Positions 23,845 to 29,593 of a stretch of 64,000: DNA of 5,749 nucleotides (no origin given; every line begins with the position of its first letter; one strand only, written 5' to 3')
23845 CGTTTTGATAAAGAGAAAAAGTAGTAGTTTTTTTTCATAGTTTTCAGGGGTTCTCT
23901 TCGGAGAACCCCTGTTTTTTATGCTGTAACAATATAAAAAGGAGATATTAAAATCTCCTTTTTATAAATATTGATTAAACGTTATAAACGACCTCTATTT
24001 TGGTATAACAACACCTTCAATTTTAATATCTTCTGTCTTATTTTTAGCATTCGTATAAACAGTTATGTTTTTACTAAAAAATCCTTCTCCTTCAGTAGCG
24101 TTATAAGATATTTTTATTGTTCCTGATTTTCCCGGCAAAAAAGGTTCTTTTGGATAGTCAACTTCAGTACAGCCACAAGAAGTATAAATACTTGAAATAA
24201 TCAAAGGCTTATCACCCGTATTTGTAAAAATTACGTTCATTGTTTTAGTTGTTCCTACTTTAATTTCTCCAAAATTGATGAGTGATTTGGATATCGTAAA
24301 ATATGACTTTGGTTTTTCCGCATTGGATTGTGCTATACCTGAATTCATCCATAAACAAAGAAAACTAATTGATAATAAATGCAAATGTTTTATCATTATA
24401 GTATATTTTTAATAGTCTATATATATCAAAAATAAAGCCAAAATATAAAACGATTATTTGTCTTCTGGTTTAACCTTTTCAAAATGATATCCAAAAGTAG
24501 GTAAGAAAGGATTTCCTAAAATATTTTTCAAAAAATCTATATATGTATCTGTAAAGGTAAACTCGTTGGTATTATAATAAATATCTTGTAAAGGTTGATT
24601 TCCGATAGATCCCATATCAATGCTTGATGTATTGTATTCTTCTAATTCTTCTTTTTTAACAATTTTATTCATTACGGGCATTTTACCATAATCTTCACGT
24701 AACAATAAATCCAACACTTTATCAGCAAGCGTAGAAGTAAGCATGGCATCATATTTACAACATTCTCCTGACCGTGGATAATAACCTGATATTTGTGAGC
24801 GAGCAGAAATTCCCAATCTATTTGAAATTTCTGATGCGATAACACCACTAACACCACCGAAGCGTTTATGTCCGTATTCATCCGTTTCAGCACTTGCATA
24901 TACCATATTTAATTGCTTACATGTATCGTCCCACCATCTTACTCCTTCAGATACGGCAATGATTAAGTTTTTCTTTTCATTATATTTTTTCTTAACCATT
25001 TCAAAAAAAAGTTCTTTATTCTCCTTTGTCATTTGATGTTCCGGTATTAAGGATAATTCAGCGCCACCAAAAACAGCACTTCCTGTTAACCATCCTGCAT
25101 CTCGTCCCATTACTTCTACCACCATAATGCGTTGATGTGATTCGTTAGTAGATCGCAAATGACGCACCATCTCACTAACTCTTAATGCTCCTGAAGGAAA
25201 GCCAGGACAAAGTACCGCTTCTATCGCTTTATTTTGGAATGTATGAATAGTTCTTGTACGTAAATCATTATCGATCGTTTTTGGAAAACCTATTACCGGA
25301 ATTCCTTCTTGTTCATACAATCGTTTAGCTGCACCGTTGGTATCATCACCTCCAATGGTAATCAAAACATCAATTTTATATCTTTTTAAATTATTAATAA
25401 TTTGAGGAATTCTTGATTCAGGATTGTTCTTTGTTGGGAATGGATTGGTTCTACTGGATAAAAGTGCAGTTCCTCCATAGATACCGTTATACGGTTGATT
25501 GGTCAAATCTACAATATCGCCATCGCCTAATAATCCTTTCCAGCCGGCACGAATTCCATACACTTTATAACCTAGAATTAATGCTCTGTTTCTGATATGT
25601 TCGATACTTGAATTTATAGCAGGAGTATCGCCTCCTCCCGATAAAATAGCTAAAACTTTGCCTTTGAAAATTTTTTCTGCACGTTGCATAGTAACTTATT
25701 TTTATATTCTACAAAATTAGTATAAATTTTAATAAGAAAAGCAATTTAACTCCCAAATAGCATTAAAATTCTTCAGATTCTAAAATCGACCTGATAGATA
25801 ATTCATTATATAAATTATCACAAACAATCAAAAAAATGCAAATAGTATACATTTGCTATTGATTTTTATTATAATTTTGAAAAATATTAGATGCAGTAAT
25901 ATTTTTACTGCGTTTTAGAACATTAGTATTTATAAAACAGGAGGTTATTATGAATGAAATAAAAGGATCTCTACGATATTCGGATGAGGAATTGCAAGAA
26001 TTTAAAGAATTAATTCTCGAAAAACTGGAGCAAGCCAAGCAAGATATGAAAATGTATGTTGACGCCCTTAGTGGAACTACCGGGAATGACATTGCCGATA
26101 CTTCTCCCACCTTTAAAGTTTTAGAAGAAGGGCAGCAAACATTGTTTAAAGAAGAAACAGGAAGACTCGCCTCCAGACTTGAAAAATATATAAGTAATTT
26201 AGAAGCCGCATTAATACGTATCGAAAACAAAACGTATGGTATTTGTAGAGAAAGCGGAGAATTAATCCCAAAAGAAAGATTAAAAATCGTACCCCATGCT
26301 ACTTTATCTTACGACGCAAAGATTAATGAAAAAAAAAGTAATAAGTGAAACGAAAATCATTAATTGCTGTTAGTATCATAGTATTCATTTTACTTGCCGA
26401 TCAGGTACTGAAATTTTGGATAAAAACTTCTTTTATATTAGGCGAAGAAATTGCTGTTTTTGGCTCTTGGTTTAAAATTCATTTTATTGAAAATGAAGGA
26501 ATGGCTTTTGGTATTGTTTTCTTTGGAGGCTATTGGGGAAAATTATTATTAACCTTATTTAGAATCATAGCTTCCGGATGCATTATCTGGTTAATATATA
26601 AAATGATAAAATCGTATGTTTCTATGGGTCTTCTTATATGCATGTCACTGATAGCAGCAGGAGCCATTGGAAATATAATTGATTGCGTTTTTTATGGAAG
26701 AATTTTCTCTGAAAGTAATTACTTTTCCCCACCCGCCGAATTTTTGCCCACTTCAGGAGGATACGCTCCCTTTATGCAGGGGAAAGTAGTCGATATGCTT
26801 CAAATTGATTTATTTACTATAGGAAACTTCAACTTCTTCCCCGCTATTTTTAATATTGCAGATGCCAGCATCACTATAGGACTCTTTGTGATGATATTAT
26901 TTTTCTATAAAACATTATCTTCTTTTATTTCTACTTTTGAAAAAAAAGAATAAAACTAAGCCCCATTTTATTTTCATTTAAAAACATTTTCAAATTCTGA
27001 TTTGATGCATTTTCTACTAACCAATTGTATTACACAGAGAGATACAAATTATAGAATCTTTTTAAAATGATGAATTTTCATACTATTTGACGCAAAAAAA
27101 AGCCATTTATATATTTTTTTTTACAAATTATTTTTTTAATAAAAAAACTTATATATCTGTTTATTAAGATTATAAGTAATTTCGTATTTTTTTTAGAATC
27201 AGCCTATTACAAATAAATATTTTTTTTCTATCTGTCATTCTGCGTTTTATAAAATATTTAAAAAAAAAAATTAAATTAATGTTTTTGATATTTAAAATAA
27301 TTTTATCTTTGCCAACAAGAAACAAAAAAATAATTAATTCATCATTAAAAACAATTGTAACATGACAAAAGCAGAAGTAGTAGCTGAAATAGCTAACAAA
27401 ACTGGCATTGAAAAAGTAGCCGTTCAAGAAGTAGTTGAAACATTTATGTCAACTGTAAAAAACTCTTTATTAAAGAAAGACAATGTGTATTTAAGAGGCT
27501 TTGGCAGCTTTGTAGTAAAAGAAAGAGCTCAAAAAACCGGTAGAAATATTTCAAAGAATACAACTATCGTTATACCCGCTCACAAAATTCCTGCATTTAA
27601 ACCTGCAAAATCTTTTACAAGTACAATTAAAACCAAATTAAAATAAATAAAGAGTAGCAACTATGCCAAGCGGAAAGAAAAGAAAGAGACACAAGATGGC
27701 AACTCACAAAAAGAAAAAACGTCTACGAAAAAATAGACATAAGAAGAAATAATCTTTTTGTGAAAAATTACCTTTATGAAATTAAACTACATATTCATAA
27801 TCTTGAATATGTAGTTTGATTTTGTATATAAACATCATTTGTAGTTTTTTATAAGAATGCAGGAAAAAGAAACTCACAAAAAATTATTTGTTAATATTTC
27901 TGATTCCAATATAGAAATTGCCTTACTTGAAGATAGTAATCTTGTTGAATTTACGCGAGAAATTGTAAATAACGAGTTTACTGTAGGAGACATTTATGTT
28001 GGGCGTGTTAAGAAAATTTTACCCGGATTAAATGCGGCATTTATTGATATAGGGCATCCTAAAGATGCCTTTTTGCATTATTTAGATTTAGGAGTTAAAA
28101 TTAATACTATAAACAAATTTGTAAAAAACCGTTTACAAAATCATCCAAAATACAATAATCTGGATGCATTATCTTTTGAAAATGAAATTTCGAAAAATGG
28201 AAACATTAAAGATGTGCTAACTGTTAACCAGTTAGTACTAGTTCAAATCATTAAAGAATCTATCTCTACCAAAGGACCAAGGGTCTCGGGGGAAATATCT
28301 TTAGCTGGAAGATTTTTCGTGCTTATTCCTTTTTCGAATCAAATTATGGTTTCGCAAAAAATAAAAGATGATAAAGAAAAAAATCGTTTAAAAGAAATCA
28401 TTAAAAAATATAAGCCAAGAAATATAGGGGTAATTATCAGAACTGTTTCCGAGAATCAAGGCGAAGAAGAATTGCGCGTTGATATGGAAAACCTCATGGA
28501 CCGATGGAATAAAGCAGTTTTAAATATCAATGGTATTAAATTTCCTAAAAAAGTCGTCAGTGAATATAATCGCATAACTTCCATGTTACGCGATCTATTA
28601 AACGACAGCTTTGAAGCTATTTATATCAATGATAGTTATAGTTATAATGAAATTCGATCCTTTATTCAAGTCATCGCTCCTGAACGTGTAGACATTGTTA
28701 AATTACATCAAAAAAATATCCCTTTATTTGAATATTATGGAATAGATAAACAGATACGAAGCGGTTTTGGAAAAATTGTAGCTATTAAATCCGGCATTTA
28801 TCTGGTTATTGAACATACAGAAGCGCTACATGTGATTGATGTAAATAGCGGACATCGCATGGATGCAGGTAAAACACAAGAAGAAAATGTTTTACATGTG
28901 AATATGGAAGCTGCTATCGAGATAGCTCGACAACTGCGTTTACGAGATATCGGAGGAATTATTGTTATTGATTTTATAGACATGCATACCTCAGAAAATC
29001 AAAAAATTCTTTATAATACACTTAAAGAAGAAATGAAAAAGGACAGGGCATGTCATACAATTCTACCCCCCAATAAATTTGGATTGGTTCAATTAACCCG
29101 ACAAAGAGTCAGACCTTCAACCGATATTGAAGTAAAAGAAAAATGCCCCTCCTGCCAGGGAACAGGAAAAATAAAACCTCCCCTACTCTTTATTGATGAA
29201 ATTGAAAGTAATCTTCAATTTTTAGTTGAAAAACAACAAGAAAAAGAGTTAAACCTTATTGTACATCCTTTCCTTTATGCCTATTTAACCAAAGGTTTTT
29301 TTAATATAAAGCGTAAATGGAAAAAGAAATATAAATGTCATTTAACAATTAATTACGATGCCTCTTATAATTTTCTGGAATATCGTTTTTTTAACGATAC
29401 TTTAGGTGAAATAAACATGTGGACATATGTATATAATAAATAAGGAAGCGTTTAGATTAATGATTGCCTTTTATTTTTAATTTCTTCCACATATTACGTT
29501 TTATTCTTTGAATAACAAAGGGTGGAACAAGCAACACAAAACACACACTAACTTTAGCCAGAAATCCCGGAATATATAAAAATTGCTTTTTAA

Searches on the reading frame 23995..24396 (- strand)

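Call 34: search_protein_families(library=pfam, proteins=[window:23995-24396:-], max_evalue=0.001)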
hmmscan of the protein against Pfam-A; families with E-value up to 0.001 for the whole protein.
window:23995-24396:- (133 aa): 4 families
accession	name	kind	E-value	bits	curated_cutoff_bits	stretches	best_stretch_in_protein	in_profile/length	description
PF07610.17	DUF1573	-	8.7e-31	106.3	26.1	1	34-130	2-98/98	Protein of unknown function (DUF1573)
PF22544.2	HYDIN_VesB_CFA65-like_Ig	-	2.8e-16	60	25.5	1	36-128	6-99/100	HYDIN/CFA65/VesB-like, Ig-like domain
PF15780.11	ASH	-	0.00045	20.8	27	1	38-117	12-92/98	Abnormal spindle-like microcephaly-assoc'd, ASPM-SPD-2-Hydin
PF22073.2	Cep192_D4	-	0.00075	20.1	35.5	0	35-116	6-95/112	Cep192 domain 4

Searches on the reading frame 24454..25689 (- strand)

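Call 34: search_protein_families(library=pfam, proteins=[window:24454-25689:-], max_evalue=0.001)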
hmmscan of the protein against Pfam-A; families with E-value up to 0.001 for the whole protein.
window:24454-25689:- (411 aa): 2 families
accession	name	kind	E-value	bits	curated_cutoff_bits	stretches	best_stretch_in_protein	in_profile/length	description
PF00365.25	PFK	-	2.8e-60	204.5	30.9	1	13-328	2-276/277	Phosphofructokinase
PF01513.26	NAD_kinase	-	5.7e-07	30.3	25.5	1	79-136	46-103/130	ATP-NAD kinase N-terminal domain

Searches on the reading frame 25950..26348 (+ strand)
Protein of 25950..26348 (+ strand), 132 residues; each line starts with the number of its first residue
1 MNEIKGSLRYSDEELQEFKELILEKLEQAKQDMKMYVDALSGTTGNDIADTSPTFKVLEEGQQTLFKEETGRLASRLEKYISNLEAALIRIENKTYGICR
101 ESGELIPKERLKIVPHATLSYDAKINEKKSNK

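Call 34: search_protein_families(library=pfam, proteins=[window:25950-26348:+], max_evalue=0.001)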
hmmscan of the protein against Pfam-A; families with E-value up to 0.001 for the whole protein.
window:25950-26348:+ (132 aa): 1 family
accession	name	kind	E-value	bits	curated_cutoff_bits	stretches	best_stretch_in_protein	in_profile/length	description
PF01258.23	zf-dskA_traR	-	3.9e-08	33.6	24.9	1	95-122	2-29/36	Prokaryotic dksA/traR C4-type zinc finger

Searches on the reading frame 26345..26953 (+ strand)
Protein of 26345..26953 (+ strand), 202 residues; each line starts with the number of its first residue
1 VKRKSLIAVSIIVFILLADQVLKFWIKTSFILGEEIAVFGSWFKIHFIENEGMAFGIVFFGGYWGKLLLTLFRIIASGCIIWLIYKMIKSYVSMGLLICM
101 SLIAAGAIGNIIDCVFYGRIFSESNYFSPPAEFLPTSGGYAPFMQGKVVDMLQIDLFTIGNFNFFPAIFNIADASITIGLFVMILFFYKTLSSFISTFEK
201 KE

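Call 34: search_protein_families(library=pfam, proteins=[window:26345-26953:+], max_evalue=0.001)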
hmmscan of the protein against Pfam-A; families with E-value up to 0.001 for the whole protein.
window:26345-26953:+ (202 aa): 1 family
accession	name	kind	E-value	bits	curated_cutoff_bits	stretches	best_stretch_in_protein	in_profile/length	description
PF01252.23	Peptidase_A8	-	2.4e-33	115.8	25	1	11-187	1-140/142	Signal peptidase (SPase) II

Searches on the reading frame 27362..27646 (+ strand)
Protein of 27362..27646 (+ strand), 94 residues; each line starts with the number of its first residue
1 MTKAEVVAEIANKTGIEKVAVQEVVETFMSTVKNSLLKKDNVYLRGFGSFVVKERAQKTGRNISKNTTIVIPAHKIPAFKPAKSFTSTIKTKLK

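Call 34: search_protein_families(library=pfam, proteins=[window:27362-27646:+], max_evalue=0.001)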
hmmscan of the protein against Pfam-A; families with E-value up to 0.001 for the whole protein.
window:27362-27646:+ (94 aa): 3 families
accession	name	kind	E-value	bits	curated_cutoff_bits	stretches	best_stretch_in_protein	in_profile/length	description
PF00216.26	Bac_DNA_binding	-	5.8e-27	94.2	22.4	1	1-89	1-89/90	Bacterial DNA-binding protein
PF18291.6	HU-HIG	-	1.6e-05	25.4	26.2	1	3-92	34-121/125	HU domain fused to wHTH, Ig, or Glycine-rich motif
PF14908.11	HU-CCDC81_euk_1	-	0.00024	21.6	26.1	1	17-91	20-87/89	CCDC81 eukaryotic HU domain 1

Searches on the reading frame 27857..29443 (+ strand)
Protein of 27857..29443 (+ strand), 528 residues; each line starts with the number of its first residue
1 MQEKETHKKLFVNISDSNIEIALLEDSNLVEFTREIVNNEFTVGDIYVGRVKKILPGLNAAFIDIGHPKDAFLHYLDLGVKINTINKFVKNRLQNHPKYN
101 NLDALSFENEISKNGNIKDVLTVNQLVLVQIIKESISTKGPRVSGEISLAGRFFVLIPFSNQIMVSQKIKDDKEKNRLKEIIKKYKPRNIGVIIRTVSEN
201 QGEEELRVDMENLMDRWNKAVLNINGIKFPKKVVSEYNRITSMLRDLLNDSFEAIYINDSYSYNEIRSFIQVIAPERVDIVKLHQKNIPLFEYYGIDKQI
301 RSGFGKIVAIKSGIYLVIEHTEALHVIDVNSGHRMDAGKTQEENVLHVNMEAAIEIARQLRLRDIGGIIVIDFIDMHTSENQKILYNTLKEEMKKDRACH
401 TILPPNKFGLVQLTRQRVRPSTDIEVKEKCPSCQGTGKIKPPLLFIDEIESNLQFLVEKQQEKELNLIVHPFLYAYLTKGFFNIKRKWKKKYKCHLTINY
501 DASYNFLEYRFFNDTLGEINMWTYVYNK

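Call 34: search_protein_families(library=pfam, proteins=[window:27857-29443:+], max_evalue=0.001)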
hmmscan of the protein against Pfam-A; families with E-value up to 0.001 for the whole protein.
window:27857-29443:+ (528 aa): 1 family
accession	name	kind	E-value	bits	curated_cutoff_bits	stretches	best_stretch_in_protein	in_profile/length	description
PF10150.14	RNase_E_G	-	2.1e-94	316.4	25.5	1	148-418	1-270/270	Ribonuclease E/G family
